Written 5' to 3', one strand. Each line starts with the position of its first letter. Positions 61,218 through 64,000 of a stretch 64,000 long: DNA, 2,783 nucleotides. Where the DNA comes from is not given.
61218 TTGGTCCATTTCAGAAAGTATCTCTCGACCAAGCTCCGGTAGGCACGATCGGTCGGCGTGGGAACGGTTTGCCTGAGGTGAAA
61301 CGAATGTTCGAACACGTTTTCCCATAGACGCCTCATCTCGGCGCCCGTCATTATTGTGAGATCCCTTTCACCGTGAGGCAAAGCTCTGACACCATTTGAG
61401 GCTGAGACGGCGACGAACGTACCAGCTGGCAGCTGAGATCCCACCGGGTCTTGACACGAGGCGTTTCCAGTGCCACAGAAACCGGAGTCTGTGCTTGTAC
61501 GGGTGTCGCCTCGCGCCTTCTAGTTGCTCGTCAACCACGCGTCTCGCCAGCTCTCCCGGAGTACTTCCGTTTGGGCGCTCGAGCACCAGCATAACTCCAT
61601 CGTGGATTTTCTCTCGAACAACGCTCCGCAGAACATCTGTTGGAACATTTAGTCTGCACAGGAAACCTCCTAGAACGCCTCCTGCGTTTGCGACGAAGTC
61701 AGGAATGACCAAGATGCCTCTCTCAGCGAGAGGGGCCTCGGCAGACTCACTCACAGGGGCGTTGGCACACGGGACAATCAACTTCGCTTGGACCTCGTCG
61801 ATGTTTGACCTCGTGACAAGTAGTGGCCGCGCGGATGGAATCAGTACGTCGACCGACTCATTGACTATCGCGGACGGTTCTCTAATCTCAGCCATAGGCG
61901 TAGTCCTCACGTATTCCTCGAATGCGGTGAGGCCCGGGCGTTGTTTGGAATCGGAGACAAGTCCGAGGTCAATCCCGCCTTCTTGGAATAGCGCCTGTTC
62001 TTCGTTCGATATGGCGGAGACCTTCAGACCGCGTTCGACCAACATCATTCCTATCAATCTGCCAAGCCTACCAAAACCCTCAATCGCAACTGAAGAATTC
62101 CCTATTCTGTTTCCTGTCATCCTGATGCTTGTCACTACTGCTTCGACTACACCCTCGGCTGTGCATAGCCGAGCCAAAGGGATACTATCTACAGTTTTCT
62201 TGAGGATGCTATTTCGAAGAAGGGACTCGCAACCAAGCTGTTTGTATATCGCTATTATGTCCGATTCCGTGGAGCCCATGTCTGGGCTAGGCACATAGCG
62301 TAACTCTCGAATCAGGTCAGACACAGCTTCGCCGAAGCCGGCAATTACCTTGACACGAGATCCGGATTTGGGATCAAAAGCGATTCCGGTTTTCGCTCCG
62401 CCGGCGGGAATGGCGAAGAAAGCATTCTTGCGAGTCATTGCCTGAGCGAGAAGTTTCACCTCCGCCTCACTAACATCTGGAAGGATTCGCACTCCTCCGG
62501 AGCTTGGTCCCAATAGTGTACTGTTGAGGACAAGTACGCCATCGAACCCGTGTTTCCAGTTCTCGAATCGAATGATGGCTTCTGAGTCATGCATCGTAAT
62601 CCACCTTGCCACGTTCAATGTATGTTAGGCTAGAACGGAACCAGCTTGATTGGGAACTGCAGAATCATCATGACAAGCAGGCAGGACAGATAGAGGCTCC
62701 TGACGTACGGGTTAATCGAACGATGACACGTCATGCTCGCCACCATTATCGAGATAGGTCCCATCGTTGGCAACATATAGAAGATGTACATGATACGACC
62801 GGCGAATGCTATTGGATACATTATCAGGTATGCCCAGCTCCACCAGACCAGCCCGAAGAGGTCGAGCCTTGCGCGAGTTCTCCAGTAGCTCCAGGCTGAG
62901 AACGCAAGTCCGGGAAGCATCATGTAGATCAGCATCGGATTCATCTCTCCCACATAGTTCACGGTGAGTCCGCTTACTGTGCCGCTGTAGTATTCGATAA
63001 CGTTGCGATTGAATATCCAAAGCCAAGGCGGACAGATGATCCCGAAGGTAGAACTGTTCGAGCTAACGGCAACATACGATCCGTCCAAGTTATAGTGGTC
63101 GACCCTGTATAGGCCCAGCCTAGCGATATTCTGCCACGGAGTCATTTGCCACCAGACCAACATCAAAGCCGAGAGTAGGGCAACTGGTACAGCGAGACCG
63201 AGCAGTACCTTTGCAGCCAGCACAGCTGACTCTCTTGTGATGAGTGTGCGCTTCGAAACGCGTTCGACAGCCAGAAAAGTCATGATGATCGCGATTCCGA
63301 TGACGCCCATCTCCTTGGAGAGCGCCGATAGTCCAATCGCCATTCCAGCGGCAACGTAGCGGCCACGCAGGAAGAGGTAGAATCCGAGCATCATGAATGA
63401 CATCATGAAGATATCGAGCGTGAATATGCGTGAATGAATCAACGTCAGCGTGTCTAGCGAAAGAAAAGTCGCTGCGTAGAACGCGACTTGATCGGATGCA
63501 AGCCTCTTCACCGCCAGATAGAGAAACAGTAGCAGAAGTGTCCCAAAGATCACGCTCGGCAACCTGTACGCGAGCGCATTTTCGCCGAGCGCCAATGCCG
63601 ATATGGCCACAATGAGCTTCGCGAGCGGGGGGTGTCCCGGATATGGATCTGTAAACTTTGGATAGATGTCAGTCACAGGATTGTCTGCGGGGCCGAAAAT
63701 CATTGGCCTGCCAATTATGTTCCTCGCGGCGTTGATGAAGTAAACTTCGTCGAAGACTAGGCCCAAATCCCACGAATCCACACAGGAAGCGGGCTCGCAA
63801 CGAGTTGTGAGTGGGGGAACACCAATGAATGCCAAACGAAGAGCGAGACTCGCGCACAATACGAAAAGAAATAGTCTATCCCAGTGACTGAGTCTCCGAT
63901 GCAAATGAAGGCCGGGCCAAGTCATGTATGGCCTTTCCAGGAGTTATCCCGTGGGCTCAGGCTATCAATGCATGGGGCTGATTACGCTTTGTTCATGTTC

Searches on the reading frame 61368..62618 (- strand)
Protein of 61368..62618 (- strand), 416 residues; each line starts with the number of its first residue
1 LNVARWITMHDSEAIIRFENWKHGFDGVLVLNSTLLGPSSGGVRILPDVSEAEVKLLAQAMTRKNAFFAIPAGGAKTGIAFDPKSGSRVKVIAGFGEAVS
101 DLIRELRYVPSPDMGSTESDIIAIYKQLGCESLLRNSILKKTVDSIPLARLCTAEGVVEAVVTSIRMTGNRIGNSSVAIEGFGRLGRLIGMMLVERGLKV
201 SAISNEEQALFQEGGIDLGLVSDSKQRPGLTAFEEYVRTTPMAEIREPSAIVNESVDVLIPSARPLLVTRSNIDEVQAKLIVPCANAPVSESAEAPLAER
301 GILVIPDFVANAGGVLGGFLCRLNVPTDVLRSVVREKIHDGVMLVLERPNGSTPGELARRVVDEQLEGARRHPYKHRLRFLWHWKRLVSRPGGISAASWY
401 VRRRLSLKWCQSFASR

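Call 3: search_protein_families(library=pfam, proteins=[window:61368-62618:-], max_evalue=1)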
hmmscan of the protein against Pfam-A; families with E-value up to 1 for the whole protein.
window:61368-62618:- (416 aa): 5 families
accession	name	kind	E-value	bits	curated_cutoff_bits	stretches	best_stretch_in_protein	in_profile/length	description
PF00208.27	ELFV_dehydrog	-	1.7e-27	97.1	23.4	1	152-316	9-175/241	Glutamate/Leucine/Phenylalanine/Valine dehydrogenase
PF02812.23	ELFV_dehydrog_N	-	4.8e-20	72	25.3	1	25-127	21-126/129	Glu/Leu/Phe/Val dehydrogenase, dimerisation domain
PF00044.30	Gp_dh_N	-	0.018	15.8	31.7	1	176-205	2-32/101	Glyceraldehyde 3-phosphate dehydrogenase, NAD binding domain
PF02826.25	2-Hacid_dh_C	-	0.11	12.3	25.1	1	165-208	27-70/178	D-isomer specific 2-hydroxyacid dehydrogenase, NAD binding domain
PF02558.23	ApbA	-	0.16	12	22.2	1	177-222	1-47/150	Ketopantoate reductase PanE/ApbA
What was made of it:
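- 61368..62618 (-): Upstream neighbour: divergent Glu/Leu/Phe/Val dehydrogenase-like protein. Pfam ELFV_dehydrog and ELFV_dehydrog_N (call 3).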

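Call 4: search_protein_families(library=ncbifam, proteins=[window:61368-62618:-], max_evalue=1)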
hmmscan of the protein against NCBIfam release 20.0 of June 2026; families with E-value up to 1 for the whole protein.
window:61368-62618:- (416 aa): 9 families
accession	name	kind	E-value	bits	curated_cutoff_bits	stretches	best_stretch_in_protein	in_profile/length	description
NF041398.1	GluDhGdhB_Halo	equivalog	8.8e-41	140.1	620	1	25-319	51-344/410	glutamate dehydrogenase GdhB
NF040817.1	GdhA_Arch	equivalog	1.1e-36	127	750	1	25-316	54-349/419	glutamate dehydrogenase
NF006929.0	PRK09414.1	equivalog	3.7e-22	78.9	536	1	32-315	84-374/445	NADP-specific glutamate dehydrogenase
NF035922.1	Trp_DH_ScyB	equivalog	1.1e-20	73.9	600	2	13-202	12-198/346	tryptophan dehydrogenase ScyB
NF010633.0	PRK14030.1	subfamily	9.4e-14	51.3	743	1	34-316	82-375/445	glutamate dehydrogenase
NF010634.0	PRK14031.1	equivalog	6.1e-11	41.4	822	1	32-315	80-373/444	NADP-specific glutamate dehydrogenase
TIGR02853.1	spore_dpaA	equivalog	0.0023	17.3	319.65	1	152-208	132-185/287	dipicolinic acid synthetase subunit A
NF006162.0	PRK08306.1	equivalog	0.0026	17.1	261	1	152-210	135-190/297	dipicolinate synthase subunit DpsA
NF006139.0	PRK08289.1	equivalog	0.18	10.4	431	1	159-198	113-152/480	glyceraldehyde-3-phosphate dehydrogenase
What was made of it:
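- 61368..62618 (-): NCBIfam scores are 127-140 bits against equivalog cutoffs of 620-750 (call 4).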

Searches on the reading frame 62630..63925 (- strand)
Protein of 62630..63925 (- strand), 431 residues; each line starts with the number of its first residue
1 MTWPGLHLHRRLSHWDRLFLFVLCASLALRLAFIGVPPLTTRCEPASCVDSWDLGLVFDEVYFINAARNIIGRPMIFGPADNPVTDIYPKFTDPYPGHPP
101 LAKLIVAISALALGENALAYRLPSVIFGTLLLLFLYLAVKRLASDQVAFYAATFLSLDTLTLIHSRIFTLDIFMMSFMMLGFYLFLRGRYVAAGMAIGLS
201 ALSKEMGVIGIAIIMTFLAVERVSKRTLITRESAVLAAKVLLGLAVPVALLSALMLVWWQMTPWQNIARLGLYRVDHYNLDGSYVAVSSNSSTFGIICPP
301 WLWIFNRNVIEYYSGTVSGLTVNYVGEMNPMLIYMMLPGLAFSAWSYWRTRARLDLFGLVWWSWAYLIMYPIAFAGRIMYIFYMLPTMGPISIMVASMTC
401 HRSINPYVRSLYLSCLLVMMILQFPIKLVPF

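Call 3: search_protein_families(library=pfam, proteins=[window:62630-63925:-], max_evalue=1)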
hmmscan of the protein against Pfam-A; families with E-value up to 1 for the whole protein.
window:62630-63925:- (431 aa): 2 families
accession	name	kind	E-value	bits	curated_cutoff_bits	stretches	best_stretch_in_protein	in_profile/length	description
PF13231.12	PMT_2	-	2.3e-14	54.4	26.1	1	98-248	2-157/160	Dolichyl-phosphate-mannose-protein mannosyltransferase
PF02366.24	PMT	-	6e-07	29.7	22.7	1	103-253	67-235/245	Dolichyl-phosphate-mannose-protein mannosyltransferase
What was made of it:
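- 62630..63925 (-): First gene of the run: PMT_2 / GT-C glycosyltransferase-like membrane protein. Pfam PMT_2 at 2.3e-14 and PMT at 6e-07 (call 3).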

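Call 4: search_protein_families(library=ncbifam, proteins=[window:62630-63925:-], max_evalue=1)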
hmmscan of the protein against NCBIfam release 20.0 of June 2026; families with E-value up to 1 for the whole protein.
window:62630-63925:- (431 aa): 3 families
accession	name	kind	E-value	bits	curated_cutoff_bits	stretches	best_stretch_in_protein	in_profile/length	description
NF058602.1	PrMnsylTfPmt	equivalog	2.6e-10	39.7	800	1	97-185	98-187/530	protein O-mannosyltransferase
NF046093.1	AZOBR_p60025_fam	subfamily_domain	4.3e-05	22.9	150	1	109-228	102-221/232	AZOBR_p60025 family cell surface glycopolymer formation protein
TIGR03663.1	TIGR03663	subfamily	0.00049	19.2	126.25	1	98-259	51-223/435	flippase activity-associated protein Agl23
